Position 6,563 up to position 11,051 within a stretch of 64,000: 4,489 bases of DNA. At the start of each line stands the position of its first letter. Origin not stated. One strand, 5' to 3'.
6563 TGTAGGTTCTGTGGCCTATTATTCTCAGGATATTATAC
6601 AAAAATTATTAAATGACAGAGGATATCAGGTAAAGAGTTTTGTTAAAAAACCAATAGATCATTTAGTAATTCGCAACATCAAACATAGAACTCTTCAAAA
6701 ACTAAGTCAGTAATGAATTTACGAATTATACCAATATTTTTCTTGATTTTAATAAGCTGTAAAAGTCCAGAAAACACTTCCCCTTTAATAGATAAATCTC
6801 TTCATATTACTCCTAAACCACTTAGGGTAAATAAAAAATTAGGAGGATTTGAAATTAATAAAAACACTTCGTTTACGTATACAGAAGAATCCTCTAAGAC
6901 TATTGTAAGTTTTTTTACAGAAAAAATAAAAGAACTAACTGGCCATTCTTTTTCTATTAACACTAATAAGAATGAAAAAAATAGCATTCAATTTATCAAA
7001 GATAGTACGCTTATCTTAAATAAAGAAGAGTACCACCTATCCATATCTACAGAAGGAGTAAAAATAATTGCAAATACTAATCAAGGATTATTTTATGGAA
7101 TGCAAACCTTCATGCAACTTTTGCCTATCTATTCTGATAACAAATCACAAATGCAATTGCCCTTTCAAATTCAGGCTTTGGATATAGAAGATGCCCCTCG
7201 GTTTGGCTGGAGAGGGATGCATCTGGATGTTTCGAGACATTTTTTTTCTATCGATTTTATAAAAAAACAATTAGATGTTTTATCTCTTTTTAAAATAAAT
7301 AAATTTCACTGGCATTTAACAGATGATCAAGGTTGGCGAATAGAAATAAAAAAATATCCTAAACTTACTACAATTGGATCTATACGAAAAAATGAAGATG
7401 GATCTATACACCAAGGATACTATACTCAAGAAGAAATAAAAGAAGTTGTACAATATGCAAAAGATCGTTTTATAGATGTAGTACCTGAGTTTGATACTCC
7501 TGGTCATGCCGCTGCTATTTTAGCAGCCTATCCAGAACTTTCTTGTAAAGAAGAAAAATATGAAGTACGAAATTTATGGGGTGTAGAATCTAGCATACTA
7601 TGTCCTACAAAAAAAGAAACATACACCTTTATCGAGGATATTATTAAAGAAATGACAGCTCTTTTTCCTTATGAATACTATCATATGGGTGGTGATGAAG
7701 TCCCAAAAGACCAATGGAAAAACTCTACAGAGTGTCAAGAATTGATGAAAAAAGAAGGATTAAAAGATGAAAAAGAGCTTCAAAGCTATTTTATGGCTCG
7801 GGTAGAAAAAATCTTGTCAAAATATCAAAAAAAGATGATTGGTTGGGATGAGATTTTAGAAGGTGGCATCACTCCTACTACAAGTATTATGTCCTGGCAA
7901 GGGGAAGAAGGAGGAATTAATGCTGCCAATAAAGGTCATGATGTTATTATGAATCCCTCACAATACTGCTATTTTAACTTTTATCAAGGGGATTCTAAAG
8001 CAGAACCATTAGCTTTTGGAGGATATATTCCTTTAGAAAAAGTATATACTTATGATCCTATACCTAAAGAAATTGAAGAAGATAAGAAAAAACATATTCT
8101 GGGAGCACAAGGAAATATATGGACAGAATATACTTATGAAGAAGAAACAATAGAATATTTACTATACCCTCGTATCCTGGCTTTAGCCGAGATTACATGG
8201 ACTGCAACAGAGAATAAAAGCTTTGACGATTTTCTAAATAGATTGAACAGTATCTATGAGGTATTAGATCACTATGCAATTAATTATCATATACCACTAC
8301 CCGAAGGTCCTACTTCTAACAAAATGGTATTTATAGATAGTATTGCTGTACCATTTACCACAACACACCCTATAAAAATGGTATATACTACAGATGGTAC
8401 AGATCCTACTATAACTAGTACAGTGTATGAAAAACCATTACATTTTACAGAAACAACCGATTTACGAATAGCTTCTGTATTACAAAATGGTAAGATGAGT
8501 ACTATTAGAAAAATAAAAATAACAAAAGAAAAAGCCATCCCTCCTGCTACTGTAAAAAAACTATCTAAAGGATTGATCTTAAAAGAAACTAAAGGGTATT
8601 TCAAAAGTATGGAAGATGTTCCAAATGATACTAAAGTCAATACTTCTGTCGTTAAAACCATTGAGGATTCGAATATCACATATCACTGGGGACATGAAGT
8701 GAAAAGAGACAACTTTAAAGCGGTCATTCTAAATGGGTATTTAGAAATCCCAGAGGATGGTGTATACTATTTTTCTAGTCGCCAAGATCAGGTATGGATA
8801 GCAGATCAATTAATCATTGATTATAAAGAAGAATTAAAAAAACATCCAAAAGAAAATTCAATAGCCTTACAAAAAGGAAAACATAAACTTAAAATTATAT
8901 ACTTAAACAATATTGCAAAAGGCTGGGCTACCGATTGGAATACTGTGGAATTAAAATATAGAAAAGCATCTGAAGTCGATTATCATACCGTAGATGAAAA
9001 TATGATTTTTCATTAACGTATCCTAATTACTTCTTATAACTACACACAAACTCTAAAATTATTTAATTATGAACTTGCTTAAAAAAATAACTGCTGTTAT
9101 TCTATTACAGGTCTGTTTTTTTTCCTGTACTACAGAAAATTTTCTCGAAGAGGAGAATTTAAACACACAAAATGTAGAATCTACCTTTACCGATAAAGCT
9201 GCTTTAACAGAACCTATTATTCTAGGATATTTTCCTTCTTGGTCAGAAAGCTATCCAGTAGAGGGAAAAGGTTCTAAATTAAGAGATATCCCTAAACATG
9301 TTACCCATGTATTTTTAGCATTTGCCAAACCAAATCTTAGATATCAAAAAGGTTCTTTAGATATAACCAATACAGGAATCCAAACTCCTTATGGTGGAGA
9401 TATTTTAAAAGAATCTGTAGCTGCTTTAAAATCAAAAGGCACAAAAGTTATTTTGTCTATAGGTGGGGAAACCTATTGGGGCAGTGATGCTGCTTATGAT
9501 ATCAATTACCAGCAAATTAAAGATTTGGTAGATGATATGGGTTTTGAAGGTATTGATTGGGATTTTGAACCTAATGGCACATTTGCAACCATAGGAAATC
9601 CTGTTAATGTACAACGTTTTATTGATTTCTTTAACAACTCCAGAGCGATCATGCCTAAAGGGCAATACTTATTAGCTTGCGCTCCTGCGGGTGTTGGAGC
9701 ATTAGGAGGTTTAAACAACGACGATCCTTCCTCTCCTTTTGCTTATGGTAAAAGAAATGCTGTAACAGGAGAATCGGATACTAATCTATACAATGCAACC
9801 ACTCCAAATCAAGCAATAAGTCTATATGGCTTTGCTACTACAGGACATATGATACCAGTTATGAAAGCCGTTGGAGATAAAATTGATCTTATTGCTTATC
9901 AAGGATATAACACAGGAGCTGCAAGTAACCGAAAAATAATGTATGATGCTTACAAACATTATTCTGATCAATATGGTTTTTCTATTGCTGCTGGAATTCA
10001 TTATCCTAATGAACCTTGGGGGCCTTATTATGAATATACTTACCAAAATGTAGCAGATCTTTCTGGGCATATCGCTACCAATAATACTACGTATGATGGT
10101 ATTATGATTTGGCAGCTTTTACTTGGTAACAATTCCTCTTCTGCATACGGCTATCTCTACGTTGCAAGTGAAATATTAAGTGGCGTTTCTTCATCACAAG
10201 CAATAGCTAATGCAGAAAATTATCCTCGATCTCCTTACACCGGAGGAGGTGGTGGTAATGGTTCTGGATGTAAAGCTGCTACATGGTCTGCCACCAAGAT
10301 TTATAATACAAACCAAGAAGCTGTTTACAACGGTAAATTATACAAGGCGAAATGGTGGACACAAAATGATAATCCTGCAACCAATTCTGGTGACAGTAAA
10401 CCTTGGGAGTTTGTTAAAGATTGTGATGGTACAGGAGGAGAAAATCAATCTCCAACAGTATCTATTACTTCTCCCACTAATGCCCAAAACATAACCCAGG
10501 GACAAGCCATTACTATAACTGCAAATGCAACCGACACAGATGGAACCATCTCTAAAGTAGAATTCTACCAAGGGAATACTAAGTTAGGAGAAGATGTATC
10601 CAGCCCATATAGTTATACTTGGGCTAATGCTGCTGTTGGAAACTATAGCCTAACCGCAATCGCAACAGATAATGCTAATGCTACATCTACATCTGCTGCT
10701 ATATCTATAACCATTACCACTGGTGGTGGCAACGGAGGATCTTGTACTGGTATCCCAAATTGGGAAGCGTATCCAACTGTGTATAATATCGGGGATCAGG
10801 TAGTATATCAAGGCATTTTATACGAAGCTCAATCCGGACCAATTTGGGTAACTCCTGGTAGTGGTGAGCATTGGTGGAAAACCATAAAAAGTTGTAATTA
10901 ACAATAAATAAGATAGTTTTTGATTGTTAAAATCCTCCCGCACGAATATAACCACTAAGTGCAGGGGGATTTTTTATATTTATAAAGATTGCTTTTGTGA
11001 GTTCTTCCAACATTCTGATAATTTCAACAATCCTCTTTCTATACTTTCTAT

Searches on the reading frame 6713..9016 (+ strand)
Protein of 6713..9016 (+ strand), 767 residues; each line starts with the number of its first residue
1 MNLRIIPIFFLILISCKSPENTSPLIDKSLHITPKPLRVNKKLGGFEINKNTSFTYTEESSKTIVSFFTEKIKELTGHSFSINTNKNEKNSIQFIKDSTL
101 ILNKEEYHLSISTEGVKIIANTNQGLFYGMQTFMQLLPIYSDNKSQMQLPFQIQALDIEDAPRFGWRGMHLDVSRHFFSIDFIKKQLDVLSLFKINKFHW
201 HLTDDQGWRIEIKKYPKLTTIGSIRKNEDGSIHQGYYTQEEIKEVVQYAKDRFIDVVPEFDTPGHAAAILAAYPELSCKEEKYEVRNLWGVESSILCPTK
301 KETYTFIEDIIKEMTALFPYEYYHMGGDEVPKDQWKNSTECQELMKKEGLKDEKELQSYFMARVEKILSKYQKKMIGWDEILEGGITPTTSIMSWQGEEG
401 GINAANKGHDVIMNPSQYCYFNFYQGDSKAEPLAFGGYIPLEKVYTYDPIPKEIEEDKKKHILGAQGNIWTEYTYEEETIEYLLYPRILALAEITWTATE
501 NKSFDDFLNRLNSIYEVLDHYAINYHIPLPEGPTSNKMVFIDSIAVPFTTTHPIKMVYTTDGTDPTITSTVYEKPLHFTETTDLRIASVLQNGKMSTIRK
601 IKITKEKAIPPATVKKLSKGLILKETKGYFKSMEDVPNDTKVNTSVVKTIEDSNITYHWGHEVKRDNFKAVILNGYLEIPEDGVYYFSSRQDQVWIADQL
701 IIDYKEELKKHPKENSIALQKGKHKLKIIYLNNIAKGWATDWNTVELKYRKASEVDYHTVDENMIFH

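Call 71: search_protein_families(library=pfam, proteins=[window:6713-9016:+], max_evalue=0.00001)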
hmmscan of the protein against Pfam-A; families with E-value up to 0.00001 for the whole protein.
window:6713-9016:+ (767 aa): 6 families
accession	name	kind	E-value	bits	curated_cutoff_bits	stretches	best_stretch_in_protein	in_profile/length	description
PF00728.28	Glyco_hydro_20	-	4.2e-127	424.7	22.3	1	164-498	1-347/348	Glycosyl hydrolase family 20, catalytic domain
PF02838.20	Glyco_hydro_20b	-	2.5e-20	73.9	26.1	1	31-161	3-124/124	Glycosyl hydrolase family 20, domain 2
PF13290.12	CHB_HEX_C_1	-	3.3e-10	40.2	22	1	543-598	9-65/67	Chitobiase/beta-hexosaminidase C-terminal domain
PF07691.17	PA14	-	3.9e-10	40.2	24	1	629-749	8-140/147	PA14 domain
PF13287.12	Fn3_assoc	-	1.7e-09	38.1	23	1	554-598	10-54/59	Fn3 associated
PF14845.11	Glycohydro_20b2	-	7.5e-06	27.1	27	0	82-136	82-130/130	beta-acetyl hexosaminidase like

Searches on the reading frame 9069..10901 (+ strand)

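Call 71: search_protein_families(library=pfam, proteins=[window:9069-10901:+], max_evalue=0.00001)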
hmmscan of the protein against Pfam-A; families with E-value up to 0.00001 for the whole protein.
window:9069-10901:+ (610 aa): 3 families
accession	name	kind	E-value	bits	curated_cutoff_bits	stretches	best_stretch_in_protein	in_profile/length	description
PF17957.7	Big_7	-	7e-21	75.1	24.1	1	462-530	1-70/70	Bacterial Ig domain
PF02839.19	CBM_5_12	-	8e-11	42.2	26.2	1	405-446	1-43/44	Carbohydrate-binding module family 5/12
PF23916.1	TIM-barrel_EndoS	-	4.9e-06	26.8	27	0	53-173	1-116/238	Endo-beta-N-acetylglucosaminidase EndoS TIM-barrel domain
